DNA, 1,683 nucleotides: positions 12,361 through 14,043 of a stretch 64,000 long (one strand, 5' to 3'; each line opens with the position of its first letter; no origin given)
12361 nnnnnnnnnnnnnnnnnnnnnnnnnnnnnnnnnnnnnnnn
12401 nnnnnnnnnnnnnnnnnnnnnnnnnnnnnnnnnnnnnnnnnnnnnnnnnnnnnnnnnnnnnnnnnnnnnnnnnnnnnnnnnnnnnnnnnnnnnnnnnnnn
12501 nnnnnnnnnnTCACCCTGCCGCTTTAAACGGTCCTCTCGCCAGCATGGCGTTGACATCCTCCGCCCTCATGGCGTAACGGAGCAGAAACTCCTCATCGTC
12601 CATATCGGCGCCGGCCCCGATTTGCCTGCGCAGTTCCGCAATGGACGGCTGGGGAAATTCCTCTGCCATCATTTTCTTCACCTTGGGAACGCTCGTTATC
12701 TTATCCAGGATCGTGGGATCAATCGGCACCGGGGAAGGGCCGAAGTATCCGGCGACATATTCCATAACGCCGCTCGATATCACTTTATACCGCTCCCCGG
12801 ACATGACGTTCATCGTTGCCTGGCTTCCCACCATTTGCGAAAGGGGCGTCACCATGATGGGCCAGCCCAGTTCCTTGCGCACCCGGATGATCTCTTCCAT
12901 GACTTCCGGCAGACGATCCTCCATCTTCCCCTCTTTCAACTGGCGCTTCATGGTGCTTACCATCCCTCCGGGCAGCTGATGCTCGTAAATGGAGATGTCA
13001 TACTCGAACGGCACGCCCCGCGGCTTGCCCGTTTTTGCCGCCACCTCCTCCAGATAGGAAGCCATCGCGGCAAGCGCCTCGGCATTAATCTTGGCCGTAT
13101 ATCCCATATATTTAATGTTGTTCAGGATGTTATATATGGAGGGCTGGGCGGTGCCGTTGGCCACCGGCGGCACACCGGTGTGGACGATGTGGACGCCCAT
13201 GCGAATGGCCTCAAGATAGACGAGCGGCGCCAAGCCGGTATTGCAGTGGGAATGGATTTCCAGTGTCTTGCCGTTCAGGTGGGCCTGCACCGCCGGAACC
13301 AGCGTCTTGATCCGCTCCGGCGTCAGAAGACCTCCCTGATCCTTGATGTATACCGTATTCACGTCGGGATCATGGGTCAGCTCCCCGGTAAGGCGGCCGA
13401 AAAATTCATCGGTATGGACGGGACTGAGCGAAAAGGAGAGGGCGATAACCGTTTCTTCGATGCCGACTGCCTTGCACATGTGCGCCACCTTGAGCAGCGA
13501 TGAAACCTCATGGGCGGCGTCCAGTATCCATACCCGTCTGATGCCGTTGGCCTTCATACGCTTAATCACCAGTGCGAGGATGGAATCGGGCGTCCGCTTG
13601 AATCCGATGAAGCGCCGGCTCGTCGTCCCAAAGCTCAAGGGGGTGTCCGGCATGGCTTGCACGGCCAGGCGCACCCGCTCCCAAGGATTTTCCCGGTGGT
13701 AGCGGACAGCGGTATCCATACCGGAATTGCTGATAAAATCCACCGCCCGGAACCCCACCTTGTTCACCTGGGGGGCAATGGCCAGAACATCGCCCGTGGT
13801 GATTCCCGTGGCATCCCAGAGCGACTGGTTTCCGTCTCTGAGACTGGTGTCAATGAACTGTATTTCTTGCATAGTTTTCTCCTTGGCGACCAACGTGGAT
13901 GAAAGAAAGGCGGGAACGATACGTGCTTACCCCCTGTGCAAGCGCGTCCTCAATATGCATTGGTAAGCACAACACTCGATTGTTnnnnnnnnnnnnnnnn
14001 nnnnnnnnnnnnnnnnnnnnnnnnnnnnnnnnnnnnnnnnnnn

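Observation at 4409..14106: sigma54-driven nine-kb operon mixing carboxyltransferase, thiolase/HMGCS-like/DUF35, CoA-transferase, CoA ligase, UbiD and an isochorismatase-like hydrolase: unassigned anaerobic acid-activation pathway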

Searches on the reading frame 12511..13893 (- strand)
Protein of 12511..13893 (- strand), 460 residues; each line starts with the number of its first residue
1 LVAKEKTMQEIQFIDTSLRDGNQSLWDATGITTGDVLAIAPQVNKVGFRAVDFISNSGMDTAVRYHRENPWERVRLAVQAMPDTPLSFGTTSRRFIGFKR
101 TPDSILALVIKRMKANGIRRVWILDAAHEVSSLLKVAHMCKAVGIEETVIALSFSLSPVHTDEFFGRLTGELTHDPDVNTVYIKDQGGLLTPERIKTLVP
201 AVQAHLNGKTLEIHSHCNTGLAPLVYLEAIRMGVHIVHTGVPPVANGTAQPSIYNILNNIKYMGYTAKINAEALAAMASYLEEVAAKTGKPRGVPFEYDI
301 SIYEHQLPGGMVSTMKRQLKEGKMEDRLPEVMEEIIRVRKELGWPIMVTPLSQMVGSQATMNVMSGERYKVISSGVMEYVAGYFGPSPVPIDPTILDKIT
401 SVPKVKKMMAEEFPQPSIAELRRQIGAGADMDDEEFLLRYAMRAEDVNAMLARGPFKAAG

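Call 3: search_protein_families(library=pfam, proteins=[window:12511-13893:-])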
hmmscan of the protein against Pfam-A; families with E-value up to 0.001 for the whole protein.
window:12511-13893:- (460 aa): 2 families
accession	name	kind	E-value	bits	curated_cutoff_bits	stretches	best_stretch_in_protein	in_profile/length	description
PF02436.23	PYC_OADA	-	3.1e-31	109.1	27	1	302-445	1-155/201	Conserved carboxylase domain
PF00682.25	HMGL-like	-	2.8e-11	43.7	29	1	11-277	2-256/260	HMGL-like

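Call 4: search_protein_families(library=ncbifam, proteins=[window:12511-13893:-])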
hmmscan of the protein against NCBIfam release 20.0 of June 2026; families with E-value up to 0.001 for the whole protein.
window:12511-13893:- (460 aa): 23 families
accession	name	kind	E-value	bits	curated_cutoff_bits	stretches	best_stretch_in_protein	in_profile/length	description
NF006761.0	PRK09282.1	domain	4.3e-103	345.8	402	1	8-443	1-430/591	pyruvate carboxylase subunit B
TIGR01108.1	oadA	equivalog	3.7e-90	303.1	756.5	1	14-445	2-431/582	sodium-extruding oxaloacetate decarboxylase subunit alpha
NF008985.0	PRK12331.1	equivalog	1.4e-89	301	718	1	8-448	1-438/465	oxaloacetate decarboxylase subunit alpha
NF010644.0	PRK14041.1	equivalog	1.1e-88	297.9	734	1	11-438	3-425/467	pyruvate carboxylase subunit B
NF010643.0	PRK14040.1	subfamily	6.4e-72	242.9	892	1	7-423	3-415/595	oxaloacetate decarboxylase subunit alpha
NF009231.0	PRK12581.1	equivalog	2.2e-67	227.6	954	1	9-442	11-441/468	oxaloacetate decarboxylase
NF008984.0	PRK12330.1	equivalog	3.2e-64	217.5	827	1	9-443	4-438/500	methylmalonyl-CoA carboxytransferase subunit 5S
NF010645.0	PRK14042.1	equivalog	3e-60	204.6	1182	1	13-445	6-432/596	pyruvate carboxylase subunit B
NF009554.0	PRK12999.1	equivalog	2.5e-47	161.4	965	1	6-367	529-894/1147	pyruvate carboxylase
TIGR01235.1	pyruv_carbox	equivalog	1.3e-37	128.9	1114.45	1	6-364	526-888/1143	pyruvate carboxylase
NF002085.0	PRK00915.1-2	subfamily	2.7e-10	39.6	517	1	174-285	164-275/504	2-isopropylmalate synthase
NF006049.0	PRK08195.1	subfamily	8.6e-10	38.2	229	1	6-283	3-268/344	4-hyroxy-2-oxovalerate/4-hydroxy-2-oxopentanoic acid aldolase,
TIGR03217.1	4OH_2_O_val_ald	equivalog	2e-09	37.1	286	1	11-280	3-260/334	4-hydroxy-2-oxovalerate aldolase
TIGR02146.1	LysS_fung_arch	equivalog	4.6e-09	36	413.55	1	171-283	146-258/344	homocitrate synthase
TIGR02090.1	LEU1_arch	subfamily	9.2e-09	34.9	484.75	1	177-283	154-260/363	isopropylmalate/citramalate/homocitrate synthases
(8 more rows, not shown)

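Call 26: search_solved_structures(query=window:12511-13872:-, max_evalue=1e-10, show_alignments=1)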
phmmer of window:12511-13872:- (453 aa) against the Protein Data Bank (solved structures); distinct sequences matched with E-value up to 1e-10: 29.
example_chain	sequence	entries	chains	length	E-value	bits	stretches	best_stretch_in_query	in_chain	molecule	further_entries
5ks8_C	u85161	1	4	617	3e-63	217.4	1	3-418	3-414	Pyruvate carboxylase subunit beta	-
2nx9_A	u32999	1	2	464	4.4e-61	210.2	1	5-391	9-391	Oxaloacetate decarboxylase 2, subunit alpha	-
1rqb_A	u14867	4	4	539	7.2e-55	189.8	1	3-400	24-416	transcarboxylase 5S subunit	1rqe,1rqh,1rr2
1s3h_A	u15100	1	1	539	7.2e-55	189.8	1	3-400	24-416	transcarboxylase 5S subunit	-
1u5j_A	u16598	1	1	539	1.9e-54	188.4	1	3-400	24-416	transcarboxylase 5S subunit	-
3hb9_A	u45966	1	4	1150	5.3e-31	111.1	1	3-368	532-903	Pyruvate carboxylase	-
3ho8_A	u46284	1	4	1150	5.4e-31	111.1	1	3-368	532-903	Pyruvate carboxylase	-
8gk8_C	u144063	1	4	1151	5.4e-31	111.1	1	3-368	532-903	Pyruvate carboxylase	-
4hnu_A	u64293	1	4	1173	5.6e-31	111.1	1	3-368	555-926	Pyruvate carboxylase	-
4hnt_A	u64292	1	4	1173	5.6e-31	111.1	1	3-368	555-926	Pyruvate carboxylase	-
4hnv_A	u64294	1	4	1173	5.6e-31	111.1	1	3-368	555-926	Pyruvate carboxylase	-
3bg5_A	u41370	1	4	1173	5.6e-31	111.1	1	3-368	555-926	Pyruvate carboxylase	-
9ueq_A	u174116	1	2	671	1.4e-30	109.7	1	6-359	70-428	Pyruvate carboxylase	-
3hbl_A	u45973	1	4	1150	2.7e-30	108.8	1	3-368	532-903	Pyruvate carboxylase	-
9ubg_A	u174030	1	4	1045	3.8e-30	108.3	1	6-359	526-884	Pyruvate carboxylase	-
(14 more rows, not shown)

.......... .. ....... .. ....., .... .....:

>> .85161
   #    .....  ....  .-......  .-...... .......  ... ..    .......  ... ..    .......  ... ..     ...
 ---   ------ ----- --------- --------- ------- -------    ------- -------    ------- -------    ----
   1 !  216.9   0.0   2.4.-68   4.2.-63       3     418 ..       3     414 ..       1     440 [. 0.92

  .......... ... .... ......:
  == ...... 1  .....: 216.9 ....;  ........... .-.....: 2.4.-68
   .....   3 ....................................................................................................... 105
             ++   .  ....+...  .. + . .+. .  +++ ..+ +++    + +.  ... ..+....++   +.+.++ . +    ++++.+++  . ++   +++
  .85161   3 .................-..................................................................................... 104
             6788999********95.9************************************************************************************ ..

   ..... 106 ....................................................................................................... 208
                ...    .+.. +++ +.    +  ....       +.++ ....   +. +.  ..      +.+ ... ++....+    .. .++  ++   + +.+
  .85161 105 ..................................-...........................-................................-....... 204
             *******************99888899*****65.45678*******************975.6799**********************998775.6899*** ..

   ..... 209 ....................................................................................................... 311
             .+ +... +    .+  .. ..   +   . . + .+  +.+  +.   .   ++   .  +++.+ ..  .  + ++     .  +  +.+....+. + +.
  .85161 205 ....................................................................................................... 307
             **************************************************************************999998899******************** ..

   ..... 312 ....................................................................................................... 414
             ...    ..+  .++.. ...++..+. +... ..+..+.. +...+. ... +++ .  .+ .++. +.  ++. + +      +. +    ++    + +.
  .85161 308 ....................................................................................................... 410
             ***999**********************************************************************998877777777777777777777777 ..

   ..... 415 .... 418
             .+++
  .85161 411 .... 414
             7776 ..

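Call 53: find_related_loci(query=A2, collection=metagenome_contigs, flank=10000)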
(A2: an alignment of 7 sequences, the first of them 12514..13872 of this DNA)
Query A2 (453 aa) in metagenome_contigs; peptide patterns used: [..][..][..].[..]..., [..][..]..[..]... (x = any residue, [..] = any of these).
600 stretches matched a pattern (row limit reached: there are more); 479 encode a relative of the query (tblastn E <= 1e-3); the best 80 are kept; 80 distinct loci.
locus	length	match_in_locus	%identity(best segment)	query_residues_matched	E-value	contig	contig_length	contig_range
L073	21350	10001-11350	70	1-450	0e+0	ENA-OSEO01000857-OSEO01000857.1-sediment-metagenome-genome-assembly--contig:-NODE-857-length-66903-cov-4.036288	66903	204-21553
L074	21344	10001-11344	63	1-448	0e+0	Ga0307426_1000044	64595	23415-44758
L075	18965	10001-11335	62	1-445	0e+0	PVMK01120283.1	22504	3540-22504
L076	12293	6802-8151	57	1-450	0e+0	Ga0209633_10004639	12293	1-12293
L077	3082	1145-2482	58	3-450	0e+0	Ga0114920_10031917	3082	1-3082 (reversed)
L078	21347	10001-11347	57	1-449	0e+0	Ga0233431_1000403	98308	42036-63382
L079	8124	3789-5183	56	3-450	2e-180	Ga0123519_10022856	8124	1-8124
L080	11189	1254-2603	55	3-452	2e-175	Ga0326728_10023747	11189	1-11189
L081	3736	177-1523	54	3-452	2e-173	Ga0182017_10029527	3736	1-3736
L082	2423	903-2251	57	1-450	8e-177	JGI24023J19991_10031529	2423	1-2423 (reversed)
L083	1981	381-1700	53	2-443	4e-177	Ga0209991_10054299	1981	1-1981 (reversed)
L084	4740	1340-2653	53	4-443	2e-166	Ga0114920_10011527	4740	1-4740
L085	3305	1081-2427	48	1-452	1e-146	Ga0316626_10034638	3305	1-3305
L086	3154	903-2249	47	1-452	6e-146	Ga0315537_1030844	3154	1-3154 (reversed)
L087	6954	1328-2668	46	1-450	6e-140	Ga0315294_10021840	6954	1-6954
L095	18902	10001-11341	45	1-450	3e-133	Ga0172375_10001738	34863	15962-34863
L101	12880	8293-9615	46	1-448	1e-130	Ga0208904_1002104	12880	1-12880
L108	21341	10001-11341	44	1-450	1e-128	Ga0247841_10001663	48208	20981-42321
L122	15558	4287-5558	45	1-432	1e-123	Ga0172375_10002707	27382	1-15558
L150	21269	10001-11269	43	1-432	3e-116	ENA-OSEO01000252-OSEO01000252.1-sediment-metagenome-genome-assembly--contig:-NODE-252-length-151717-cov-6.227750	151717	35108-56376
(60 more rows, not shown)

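Call 56: search_protein_families(library=pfam, proteins=[L150:2837-4525:+, L150:4545-5720:+, L150:5722-6570:+, L150:6567-7100:+, L150:7214-7978:+, L150:12470-14059:+, L150:14327-15124:+, L150:15103-15930:+, L150:15964-17574:+, L150:17609-18979:+], max_evalue=0.00001)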
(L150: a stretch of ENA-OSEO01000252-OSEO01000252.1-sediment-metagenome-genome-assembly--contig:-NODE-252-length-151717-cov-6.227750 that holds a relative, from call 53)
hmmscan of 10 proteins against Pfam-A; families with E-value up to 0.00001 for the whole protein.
L150:2837-4525:+ (562 aa): 9 families
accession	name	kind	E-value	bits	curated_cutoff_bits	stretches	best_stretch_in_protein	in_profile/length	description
PF07992.20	Pyr_redox_2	-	1.2e-33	117.2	26.1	1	120-412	2-291/291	Pyridine nucleotide-disulphide oxidoreductase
PF14691.11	Fer4_20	-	1.4e-16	60.8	25.8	1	27-102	29-107/113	Dihydroprymidine dehydrogenase domain II, 4Fe-4S cluster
PF13450.12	NAD_binding_8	-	1.9e-10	41.3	21.9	1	123-158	1-36/68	NAD(P)-binding Rossmann-like domain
PF00070.33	Pyr_redox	-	1.2e-09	38.9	22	0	120-154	1-35/82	Pyridine nucleotide-disulphide oxidoreductase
PF13738.12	Pyr_redox_3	-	1.9e-09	37.7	30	0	248-396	164-305/305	Pyridine nucleotide-disulphide oxidoreductase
PF01266.30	DAO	-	1.1e-08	35.4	27.9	1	121-155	2-37/353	FAD dependent oxidoreductase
PF01946.23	Thi4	-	2.5e-06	27.3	26.2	1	122-159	21-59/235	Thi4 family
PF03486.20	HI0933_like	-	2.6e-06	27.5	50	0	120-154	2-36/244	HI0933-like protein Rossmann domain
PF01593.30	Amino_oxidase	-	3.4e-06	27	19.8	0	129-157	2-30/443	Flavin containing amine oxidoreductase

L150:4545-5720:+ (391 aa): 2 families
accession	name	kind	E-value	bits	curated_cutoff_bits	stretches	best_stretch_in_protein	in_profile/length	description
PF01855.24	POR_N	-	5.1e-50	170.8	27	1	14-191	1-175/231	Pyruvate flavodoxin/ferredoxin oxidoreductase, thiamine diP-bdg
PF17147.9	PFOR_II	-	4.3e-14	53.1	27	1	279-360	2-93/102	Pyruvate:ferredoxin oxidoreductase core domain II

L150:5722-6570:+ (282 aa): 1 family
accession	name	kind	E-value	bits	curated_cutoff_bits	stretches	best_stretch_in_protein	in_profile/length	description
PF02775.26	TPP_enzyme_C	-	1.2e-21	77.5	21.9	1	63-208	18-150/151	Thiamine pyrophosphate enzyme, C-terminal TPP binding domain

L150:6567-7100:+ (177 aa): 1 family
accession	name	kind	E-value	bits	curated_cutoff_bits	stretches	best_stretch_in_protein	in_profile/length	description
PF01558.24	POR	-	4.9e-33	115.1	27.4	1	13-174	1-172/173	Pyruvate ferredoxin/flavodoxin oxidoreductase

L150:7214-7978:+ (254 aa): 4 families
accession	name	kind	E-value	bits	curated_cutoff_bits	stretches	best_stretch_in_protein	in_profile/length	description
PF01614.24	IclR_C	-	1.9e-36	125.7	24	1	78-247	5-174/174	Bacterial transcriptional regulator IclR C-terminal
PF09339.16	HTH_IclR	-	2e-09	37.5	22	1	12-55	7-49/52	IclR helix-turn-helix domain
PF01022.26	HTH_5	-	3e-07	30.6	22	1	11-53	5-44/47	Bacterial regulatory protein, arsR family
PF13412.12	HTH_24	-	2.6e-06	27.3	21.9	1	22-53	15-46/48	Winged helix-turn-helix DNA-binding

L150:12470-14059:+ (529 aa): 1 family
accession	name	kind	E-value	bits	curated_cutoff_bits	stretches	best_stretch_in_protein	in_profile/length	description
PF00496.27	SBP_bac_5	-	2.3e-69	234.7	32.4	1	98-433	2-349/368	Bacterial extracellular solute-binding proteins, family 5 Middle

L150:14327-15124:+ (265 aa): 0 families

L150:15103-15930:+ (275 aa): 1 family
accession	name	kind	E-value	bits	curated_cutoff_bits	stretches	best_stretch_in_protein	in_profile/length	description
PF00528.27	BPD_transp_1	-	1.8e-26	93.5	26.4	1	91-267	1-176/184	Binding-protein-dependent transport system inner membrane component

L150:15964-17574:+ (536 aa): 7 families
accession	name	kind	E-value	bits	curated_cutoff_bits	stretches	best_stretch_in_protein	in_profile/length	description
PF00005.33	ABC_tran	-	1.4e-56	191.3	25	2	290-441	2-137/137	ABC transporter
PF02463.25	SMC_N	-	3.5e-11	43.4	40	0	301-480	26-206/220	RecF/RecN/SMC N terminal domain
PF08352.17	oligo_HPY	-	8.5e-10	39.3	27.1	1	492-524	1-33/65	Oligopeptide/dipeptide transporter, C-terminal region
PF13304.12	AAA_21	-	1.6e-08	35.4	27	0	147-218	230-303/304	AAA domain, putative AbiEii toxin, Type IV TA system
PF13555.12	AAA_29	-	1e-06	28.8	27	0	19-50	8-38/61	P-loop containing region of AAA domain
PF13191.12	AAA_16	-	1.5e-06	29.3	32.6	0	296-326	19-51/167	AAA ATPase domain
PF13401.12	AAA_22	-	2.5e-06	28.3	27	0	302-459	8-108/130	AAA domain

L150:17609-18979:+ (456 aa): 1 family
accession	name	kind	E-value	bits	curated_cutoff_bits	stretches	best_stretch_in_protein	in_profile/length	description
PF00202.27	Aminotran_3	-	1.5e-92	310.8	30.5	1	32-447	8-403/403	Aminotransferase class-III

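Call 57: search_protein_families(library=pfam, proteins=[L108:6868-8097:+, L108:11520-12782:+, L108:13045-14172:+, L095:6737-7966:+, L095:11493-12839:+, L095:12998-13774:+, L095:15014-16285:+, L122:7644-8786:+, L122:8822-10894:+, L101:10828-12477:+], max_evalue=0.00001)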
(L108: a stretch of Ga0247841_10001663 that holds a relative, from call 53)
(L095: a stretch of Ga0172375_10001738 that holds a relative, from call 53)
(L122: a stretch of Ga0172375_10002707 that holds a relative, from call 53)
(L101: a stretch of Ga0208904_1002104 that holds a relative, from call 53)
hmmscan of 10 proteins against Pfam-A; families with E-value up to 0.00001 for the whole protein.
L108:6868-8097:+ (409 aa): 1 family
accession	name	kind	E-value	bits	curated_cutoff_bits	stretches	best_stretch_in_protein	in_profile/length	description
PF02515.22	CoA_transf_3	-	4.5e-124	414.7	23.3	1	5-385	1-366/366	CoA-transferase family III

L108:11520-12782:+ (420 aa): 3 families
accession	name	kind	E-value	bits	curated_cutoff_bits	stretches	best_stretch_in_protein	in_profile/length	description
PF00108.29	Thiolase_N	-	3.9e-67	226.8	26.4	1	4-284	1-258/260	Thiolase, N-terminal domain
PF02803.24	Thiolase_C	-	1.3e-36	125.3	27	1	294-419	2-123/123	Thiolase, C-terminal domain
PF22691.2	Thiolase_C_1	-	3.6e-06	27.2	28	0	308-353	12-57/144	Thiolase C-terminal domain-like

L108:13045-14172:+ (375 aa): 1 family
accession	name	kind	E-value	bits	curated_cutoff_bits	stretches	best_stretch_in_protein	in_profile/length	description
PF03480.18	DctP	-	1.8e-30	106.7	23.4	1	43-298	5-255/286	Bacterial extracellular solute-binding protein, family 7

L095:6737-7966:+ (409 aa): 1 family
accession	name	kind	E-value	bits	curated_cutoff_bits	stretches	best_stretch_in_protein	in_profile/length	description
PF02515.22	CoA_transf_3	-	1e-118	397.1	23.3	1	5-384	1-365/366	CoA-transferase family III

L095:11493-12839:+ (448 aa): 4 families
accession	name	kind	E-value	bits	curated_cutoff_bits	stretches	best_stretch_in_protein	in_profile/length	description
PF07690.21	MFS_1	-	9e-59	199.6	33.4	1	38-393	1-347/347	Major Facilitator Superfamily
PF03137.26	OATP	-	1.3e-10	40.6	25.8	0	236-334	285-383/545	Organic Anion Transporter Polypeptide (OATP) family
PF00083.30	Sugar_tr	-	1.8e-08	34.1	22.3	1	66-208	44-192/452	Sugar (and other) transporter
PF00854.27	PTR2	-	6.2e-07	29.1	27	1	101-207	13-120/392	POT family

L095:12998-13774:+ (258 aa): 1 family
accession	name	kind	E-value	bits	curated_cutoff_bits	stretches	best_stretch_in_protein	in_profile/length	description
PF06314.16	ADC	-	1.6e-47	162.4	29.8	1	21-233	19-234/238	Acetoacetate decarboxylase (ADC)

L095:15014-16285:+ (423 aa): 2 families
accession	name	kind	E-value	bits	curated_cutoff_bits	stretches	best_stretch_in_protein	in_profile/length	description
PF00108.29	Thiolase_N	-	2.2e-66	224.4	26.4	1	4-284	1-258/260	Thiolase, N-terminal domain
PF02803.24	Thiolase_C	-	1.6e-32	112.2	27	1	294-419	2-123/123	Thiolase, C-terminal domain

L122:7644-8786:+ (380 aa): 1 family
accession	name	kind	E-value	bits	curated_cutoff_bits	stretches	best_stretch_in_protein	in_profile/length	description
PF03480.18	DctP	-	3.9e-42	145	23.4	1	59-338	4-281/286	Bacterial extracellular solute-binding protein, family 7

L122:8822-10894:+ (690 aa): 2 families
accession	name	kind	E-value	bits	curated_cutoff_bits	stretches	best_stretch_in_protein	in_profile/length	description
PF06808.19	DctM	-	6.2e-98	328.8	23.8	1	265-674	5-413/413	Tripartite ATP-independent periplasmic transporter, DctM component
PF04290.18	DctQ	-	1e-17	64.7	28.3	1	83-213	1-130/132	Tripartite ATP-independent periplasmic transporters, DctQ component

L101:10828-12477:+ (549 aa): 11 families
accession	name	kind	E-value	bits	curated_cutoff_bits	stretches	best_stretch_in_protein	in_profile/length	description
PF07992.20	Pyr_redox_2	-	1.8e-34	120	26.1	1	106-396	2-291/291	Pyridine nucleotide-disulphide oxidoreductase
PF14691.11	Fer4_20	-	5.5e-16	58.8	25.8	1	13-88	29-107/113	Dihydroprymidine dehydrogenase domain II, 4Fe-4S cluster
PF13738.12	Pyr_redox_3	-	9.5e-12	45.2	30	1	190-380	127-305/305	Pyridine nucleotide-disulphide oxidoreductase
PF00070.33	Pyr_redox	-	2.3e-10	41.3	22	0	106-138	1-33/82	Pyridine nucleotide-disulphide oxidoreductase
PF01266.30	DAO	-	1.3e-08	35.2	27.9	0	106-136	1-31/353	FAD dependent oxidoreductase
PF13450.12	NAD_binding_8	-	6.5e-08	33.2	21.9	1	109-142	1-34/68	NAD(P)-binding Rossmann-like domain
PF12838.12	Fer4_7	-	1.3e-07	32.4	27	1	487-535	2-49/52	4Fe-4S dicluster domain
PF01946.23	Thi4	-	7.5e-07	29.1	26.2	1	105-146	18-60/235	Thi4 family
PF12831.13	FAD_oxidored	-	3.7e-06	26.9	27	0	107-144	2-39/416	FAD dependent oxidoreductase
PF13187.11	Fer4_9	-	4.8e-06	26.9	27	1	487-536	2-49/52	4Fe-4S dicluster domain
PF00890.30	FAD_binding_2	-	7.6e-06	25.8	20.4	0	107-142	2-37/414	FAD binding domain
